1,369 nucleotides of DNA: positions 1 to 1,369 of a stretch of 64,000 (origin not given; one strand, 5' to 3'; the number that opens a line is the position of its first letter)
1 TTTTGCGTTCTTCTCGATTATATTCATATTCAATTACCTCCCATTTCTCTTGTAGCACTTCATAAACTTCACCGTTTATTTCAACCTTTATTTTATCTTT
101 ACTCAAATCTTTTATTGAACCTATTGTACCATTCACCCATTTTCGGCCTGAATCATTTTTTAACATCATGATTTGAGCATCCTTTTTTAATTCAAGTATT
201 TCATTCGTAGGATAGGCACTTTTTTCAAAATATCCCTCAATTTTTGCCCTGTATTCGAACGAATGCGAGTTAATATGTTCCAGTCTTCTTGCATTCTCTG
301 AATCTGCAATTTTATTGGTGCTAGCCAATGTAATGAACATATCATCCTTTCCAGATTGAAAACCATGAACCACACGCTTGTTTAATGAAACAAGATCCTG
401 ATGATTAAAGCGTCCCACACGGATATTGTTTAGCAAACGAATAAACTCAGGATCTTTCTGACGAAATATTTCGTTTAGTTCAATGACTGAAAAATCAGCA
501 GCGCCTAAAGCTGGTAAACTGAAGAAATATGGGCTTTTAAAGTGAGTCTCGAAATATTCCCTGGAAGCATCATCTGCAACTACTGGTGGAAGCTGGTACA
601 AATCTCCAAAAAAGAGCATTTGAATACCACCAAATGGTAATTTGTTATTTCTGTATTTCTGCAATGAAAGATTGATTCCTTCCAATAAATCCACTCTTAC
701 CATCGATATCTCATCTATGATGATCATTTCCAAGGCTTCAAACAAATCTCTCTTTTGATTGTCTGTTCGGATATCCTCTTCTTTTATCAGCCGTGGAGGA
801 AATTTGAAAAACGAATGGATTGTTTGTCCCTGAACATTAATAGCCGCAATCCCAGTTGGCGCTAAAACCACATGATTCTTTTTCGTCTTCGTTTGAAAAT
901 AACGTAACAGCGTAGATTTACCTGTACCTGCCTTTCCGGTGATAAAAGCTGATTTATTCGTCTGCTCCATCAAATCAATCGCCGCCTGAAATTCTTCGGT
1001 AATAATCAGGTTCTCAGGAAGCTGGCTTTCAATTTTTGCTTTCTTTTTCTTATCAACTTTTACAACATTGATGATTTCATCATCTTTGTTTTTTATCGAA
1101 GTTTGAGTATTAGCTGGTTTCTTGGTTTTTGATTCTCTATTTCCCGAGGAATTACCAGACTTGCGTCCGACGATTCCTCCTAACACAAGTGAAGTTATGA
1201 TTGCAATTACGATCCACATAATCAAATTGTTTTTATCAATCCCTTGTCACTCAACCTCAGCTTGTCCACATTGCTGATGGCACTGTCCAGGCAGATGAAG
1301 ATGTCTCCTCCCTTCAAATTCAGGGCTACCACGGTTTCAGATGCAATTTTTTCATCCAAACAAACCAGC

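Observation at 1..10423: Six-gene translationally coupled restriction-like operon not matching a named defence system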

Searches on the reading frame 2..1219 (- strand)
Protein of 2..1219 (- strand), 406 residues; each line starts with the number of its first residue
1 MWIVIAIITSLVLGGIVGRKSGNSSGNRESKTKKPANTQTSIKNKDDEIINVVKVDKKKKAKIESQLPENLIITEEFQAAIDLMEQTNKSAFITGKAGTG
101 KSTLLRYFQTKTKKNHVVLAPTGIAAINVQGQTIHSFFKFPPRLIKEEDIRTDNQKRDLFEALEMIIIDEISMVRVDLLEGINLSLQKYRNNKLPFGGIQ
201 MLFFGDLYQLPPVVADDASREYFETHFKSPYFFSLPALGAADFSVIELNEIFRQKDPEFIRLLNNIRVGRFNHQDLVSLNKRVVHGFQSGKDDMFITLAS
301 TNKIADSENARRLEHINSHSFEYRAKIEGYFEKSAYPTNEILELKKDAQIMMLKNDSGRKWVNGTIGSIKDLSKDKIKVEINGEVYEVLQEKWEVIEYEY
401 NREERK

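Call 7: search_protein_families(library=pfam, proteins=[window:2-1219:-], max_evalue=0.01)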
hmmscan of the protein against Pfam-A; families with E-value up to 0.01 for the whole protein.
window:2-1219:- (406 aa): 15 families
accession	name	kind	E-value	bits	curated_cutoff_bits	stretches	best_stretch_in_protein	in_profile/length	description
PF05970.20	PIF1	-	6.3e-30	104.9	25.9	1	83-274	17-220/223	PIF1-like helicase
PF13604.12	AAA_30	-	4.7e-14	53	27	1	79-273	9-175/191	AAA domain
PF13245.12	AAA_19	-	9.8e-14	52.1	25.1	1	84-213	7-132/134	AAA domain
PF24389.1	ORC-CDC6-like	-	1.7e-06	27.5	27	1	86-112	30-56/571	ORC-CDC6-like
PF13401.12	AAA_22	-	4.2e-05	24.3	27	1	87-186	4-107/130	AAA domain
PF13191.12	AAA_16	-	0.00014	22.9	32.6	1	85-122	21-58/167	AAA ATPase domain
PF13173.12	AAA_14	-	0.00066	20.1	27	1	88-175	2-75/129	AAA domain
PF00005.33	ABC_tran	-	0.0015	19.6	25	1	87-170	10-96/137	ABC transporter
PF13479.12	AAA_24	-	0.002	18.4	27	1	88-188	2-90/195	AAA domain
PF20720.3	nSTAND3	-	0.0029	17.8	27.2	1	73-114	3-43/155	Novel STAND NTPase 3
PF13555.12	AAA_29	-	0.0061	16.7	27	0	86-105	19-39/61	P-loop containing region of AAA domain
PF13238.12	AAA_18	-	0.0069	17.3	29.4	0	92-161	2-64/128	AAA domain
PF01637.24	ATPase_2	-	0.0072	16.6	33.2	0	85-156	17-78/225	ATPase domain predominantly from Archaea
PF21530.3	Pif1_2B_dom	-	0.0079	16.3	23.9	0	337-371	11-46/47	DNA helicase Pif1, 2B domain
PF25199.1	nSTAND_NTPase5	-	0.0087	16.3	34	0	63-107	14-60/145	Novel STAND NTPase 5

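Call 8: search_protein_families(library=padloc, proteins=[window:2-1219:-], max_evalue=0.01)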
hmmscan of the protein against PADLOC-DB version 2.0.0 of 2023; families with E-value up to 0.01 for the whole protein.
window:2-1219:- (406 aa): 9 families
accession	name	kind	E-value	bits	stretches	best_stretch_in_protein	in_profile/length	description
PDLC01148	RecD_like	-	6.5e-19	65.7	1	66-270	307-488/719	RecD/Tra ATPase fused to N-terminal HHH domain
PDLC01734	typeIV_RecD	-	1.3e-18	64.6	1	69-270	336-519/763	RecD_0_IVD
PDLC05065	PDC-S68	-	1.4e-14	50.9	1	39-213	575-745/1221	-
PDLC04476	PDC-M16A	-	4e-12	43.3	1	83-381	19-336/691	-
PDLC05066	PDC-S68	-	7.4e-11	38.8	1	86-213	591-721/1202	-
PDLC05035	PDC-S53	-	1.2e-08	31.5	1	58-268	478-659/900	-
PDLC04140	mad8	-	0.00022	18.9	1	75-108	14-47/314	mads_8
PDLC02161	Avs2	-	0.0017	14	1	53-118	303-372/1499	-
PDLC02159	Avs1b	-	0.0045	12.3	1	53-114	189-248/1924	-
